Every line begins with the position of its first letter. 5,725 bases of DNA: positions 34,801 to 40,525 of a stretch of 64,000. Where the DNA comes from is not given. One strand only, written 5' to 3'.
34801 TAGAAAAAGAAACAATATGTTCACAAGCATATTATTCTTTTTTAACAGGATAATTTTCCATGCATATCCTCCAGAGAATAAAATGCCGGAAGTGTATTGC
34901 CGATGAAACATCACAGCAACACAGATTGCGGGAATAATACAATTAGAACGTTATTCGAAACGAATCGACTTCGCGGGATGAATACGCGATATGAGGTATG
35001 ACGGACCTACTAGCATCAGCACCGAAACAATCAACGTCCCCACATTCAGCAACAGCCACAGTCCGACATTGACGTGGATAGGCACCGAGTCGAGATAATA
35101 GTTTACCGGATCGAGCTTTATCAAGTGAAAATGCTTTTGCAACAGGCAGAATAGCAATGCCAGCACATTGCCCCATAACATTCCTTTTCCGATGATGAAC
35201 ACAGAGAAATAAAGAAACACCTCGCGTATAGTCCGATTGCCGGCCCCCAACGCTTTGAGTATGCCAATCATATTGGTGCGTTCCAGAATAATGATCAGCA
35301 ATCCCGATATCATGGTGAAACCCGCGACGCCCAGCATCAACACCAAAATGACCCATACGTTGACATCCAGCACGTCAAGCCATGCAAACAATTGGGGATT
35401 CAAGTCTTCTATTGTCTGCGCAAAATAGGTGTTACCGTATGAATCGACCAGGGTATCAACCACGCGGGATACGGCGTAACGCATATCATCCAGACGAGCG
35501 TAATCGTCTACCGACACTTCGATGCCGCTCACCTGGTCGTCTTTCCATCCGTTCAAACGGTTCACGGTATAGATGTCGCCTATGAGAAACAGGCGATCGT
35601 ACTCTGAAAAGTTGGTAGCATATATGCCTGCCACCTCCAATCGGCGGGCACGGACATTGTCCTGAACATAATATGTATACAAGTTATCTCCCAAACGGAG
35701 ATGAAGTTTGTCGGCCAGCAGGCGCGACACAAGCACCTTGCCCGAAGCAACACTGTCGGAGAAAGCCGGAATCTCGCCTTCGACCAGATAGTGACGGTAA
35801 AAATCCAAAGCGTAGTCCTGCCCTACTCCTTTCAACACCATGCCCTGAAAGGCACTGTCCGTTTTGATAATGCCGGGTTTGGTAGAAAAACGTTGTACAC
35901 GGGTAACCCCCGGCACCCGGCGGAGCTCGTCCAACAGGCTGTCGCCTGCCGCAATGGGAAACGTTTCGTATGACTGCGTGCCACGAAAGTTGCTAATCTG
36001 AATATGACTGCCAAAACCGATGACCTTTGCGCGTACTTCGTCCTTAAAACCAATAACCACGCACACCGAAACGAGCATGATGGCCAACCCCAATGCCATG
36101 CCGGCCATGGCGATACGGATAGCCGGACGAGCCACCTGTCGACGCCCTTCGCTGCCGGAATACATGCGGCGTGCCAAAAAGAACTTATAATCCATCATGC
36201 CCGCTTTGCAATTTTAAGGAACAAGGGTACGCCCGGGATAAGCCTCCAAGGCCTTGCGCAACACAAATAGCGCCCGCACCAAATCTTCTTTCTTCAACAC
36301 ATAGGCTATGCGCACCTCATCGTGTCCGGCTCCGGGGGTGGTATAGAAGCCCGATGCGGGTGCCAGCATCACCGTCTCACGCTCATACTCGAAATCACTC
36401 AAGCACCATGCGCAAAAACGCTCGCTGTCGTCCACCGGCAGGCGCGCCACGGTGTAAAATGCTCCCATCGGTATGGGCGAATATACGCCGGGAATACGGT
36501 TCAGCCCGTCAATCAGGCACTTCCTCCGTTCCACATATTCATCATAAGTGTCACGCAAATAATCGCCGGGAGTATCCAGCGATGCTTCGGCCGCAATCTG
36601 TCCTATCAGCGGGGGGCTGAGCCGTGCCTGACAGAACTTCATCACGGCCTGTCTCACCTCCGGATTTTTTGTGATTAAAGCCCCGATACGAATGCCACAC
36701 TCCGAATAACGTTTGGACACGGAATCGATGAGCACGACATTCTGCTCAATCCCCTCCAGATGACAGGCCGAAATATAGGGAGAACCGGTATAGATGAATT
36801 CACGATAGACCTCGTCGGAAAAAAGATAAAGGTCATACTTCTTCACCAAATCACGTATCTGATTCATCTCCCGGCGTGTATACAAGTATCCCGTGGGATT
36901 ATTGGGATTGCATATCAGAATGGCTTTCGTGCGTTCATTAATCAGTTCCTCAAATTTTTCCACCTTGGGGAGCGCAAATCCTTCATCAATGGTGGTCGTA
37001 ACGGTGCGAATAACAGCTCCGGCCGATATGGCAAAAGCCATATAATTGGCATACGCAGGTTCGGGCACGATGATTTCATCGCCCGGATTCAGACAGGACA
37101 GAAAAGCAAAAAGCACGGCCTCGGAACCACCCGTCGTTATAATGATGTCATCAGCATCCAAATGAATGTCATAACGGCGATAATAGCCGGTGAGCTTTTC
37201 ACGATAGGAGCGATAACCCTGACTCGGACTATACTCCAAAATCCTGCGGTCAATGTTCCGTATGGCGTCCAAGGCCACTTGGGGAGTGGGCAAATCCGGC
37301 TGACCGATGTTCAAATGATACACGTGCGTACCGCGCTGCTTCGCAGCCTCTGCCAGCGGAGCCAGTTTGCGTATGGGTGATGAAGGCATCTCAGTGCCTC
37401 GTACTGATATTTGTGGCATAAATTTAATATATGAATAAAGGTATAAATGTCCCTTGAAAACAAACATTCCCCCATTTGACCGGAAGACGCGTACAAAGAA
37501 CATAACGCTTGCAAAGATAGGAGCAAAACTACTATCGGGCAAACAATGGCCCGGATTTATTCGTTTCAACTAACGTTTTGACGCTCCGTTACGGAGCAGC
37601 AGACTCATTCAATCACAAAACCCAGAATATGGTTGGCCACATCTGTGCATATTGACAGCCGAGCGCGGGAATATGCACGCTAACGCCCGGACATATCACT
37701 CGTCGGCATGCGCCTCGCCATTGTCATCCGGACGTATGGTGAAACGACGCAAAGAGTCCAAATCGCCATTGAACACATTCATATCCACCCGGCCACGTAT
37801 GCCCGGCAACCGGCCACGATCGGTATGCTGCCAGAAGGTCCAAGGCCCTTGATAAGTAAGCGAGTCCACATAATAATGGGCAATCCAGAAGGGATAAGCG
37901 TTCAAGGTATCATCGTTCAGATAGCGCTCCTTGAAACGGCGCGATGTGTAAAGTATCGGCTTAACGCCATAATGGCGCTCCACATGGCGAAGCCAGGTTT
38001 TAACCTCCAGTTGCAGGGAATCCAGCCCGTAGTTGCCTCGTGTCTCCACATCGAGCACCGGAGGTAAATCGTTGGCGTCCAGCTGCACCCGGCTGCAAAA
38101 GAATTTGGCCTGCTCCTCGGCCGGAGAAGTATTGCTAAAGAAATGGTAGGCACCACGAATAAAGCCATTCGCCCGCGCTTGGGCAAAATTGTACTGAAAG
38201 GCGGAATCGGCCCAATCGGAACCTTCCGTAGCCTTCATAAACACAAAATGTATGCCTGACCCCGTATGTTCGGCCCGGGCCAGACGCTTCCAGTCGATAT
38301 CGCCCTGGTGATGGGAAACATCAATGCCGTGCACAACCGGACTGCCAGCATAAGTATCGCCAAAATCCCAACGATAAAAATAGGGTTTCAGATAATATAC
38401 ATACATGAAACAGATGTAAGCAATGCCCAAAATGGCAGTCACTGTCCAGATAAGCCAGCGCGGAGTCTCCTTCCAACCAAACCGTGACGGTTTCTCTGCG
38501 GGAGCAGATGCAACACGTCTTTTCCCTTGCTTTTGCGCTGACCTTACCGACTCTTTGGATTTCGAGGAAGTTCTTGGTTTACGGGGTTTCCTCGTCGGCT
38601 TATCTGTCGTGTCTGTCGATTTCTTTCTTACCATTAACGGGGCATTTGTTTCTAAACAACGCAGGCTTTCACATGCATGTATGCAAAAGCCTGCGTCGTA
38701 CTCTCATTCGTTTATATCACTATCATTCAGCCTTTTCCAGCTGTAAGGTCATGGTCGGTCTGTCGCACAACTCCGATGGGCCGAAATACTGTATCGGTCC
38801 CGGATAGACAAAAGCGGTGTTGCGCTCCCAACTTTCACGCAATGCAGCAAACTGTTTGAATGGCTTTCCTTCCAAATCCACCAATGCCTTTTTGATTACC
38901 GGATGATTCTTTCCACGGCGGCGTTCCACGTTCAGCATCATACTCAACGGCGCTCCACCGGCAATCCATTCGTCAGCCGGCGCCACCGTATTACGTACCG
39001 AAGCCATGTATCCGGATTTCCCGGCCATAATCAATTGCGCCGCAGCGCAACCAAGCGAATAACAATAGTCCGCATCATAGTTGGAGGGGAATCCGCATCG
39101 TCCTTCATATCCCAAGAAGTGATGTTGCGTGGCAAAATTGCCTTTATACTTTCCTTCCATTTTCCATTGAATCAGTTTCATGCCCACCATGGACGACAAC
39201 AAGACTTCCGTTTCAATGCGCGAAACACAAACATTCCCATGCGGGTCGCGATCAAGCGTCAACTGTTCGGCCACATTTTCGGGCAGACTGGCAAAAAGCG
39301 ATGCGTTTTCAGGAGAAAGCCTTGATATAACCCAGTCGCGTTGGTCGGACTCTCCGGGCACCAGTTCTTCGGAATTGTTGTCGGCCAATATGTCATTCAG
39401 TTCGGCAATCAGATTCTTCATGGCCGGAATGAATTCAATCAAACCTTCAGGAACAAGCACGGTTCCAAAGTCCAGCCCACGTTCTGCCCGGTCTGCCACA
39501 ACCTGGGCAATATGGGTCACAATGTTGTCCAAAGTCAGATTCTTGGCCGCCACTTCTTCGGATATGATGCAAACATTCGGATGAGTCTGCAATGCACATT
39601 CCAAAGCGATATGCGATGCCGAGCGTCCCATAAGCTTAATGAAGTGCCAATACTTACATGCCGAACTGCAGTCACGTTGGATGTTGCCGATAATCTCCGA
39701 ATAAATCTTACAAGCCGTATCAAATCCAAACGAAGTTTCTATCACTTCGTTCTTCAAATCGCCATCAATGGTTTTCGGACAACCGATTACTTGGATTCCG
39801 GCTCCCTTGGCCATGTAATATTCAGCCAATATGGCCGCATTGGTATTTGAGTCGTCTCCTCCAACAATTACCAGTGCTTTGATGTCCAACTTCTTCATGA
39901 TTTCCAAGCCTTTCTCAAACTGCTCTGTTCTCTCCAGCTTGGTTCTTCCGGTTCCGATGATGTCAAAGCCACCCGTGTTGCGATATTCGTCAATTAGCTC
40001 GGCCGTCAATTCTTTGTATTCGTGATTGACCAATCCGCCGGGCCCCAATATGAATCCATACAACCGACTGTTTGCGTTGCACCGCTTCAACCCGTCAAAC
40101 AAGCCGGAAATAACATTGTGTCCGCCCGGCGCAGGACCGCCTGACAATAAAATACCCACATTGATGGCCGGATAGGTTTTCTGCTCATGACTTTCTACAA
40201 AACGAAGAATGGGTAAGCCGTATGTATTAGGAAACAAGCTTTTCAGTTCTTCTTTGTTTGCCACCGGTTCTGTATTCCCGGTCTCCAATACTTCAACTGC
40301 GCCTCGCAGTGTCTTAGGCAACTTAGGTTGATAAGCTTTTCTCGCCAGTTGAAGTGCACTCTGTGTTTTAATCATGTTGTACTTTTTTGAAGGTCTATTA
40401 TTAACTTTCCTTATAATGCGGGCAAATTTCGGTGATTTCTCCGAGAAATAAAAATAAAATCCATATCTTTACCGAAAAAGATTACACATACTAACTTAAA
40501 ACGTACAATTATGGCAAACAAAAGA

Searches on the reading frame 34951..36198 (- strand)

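Call 54: search_protein_families(library=pfam, proteins=[window:34951-36198:-], max_evalue=0.00001)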
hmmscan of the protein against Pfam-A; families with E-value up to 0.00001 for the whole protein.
window:34951-36198:- (415 aa): 2 families
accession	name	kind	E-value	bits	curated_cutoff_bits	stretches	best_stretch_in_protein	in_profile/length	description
PF02687.27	FtsX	-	2.5e-13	50.6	25.5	1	283-408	2-120/120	FtsX-like permease C-terminal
PF12704.14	MacB_PCD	-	1.6e-11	45.3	27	1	29-240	3-201/207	MacB-like periplasmic core domain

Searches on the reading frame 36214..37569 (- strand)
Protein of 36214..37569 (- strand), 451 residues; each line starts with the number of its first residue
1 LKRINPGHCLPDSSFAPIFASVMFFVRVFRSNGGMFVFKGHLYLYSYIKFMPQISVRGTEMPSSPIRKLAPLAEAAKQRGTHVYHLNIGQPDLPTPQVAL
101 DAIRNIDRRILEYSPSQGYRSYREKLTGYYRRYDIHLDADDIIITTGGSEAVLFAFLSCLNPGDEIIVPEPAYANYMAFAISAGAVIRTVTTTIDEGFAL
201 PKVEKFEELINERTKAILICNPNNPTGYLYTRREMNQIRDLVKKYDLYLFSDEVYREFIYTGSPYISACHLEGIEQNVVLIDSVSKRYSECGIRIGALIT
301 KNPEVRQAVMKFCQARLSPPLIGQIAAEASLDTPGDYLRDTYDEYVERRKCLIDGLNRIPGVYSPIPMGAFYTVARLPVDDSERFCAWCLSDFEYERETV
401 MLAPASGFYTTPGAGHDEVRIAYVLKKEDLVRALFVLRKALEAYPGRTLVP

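Call 15: search_protein_families(library=pfam, proteins=[window:36214-37569:-])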
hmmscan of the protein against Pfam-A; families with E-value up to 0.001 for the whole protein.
window:36214-37569:- (451 aa): 5 families
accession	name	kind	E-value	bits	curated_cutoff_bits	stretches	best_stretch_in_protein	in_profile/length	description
PF00155.27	Aminotran_1_2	-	8.1e-52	177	19.7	1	82-433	2-357/361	Aminotransferase class I and II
PF01041.23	DegT_DnrJ_EryC1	-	4e-08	33.3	19.8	1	137-252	37-145/360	DegT/DnrJ/EryC1/StrS aminotransferase family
PF00266.25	Aminotran_5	-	6.1e-07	29.2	21.5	1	138-253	59-176/371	Aminotransferase class-V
PF01053.26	Cys_Met_Meta_PP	-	2.4e-05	23.5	27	1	140-253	68-174/381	Cys/Met metabolism PLP-dependent enzyme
PF01212.27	Beta_elim_lyase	-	0.00029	20.7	27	1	138-252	46-168/288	Beta-eliminating lyase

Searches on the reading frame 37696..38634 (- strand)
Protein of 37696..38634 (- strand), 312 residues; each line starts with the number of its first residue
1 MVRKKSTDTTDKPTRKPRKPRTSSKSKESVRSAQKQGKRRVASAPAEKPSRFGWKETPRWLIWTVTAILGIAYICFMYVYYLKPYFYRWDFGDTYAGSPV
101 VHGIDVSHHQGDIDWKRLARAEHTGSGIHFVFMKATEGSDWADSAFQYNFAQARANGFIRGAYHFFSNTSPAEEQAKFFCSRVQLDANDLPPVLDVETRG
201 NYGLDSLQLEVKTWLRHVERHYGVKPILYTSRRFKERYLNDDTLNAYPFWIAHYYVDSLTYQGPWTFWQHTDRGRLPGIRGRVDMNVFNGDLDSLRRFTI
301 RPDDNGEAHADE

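Call 15: search_protein_families(library=pfam, proteins=[window:37696-38634:-])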
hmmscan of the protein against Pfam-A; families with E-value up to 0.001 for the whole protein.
window:37696-38634:- (312 aa): 1 family
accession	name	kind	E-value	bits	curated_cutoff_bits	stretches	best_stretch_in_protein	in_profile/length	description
PF01183.26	Glyco_hydro_25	-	9.6e-54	182.9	27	1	104-279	1-180/180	Glycosyl hydrolases family 25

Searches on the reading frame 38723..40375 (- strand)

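Call 15: search_protein_families(library=pfam, proteins=[window:38723-40375:-])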
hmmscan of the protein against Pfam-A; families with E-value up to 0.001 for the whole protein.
window:38723-40375:- (550 aa): 1 family
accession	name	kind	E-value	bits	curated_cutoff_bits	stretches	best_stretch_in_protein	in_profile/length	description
PF00365.25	PFK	-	1.9e-41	142.7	30.9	1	72-448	1-276/277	Phosphofructokinase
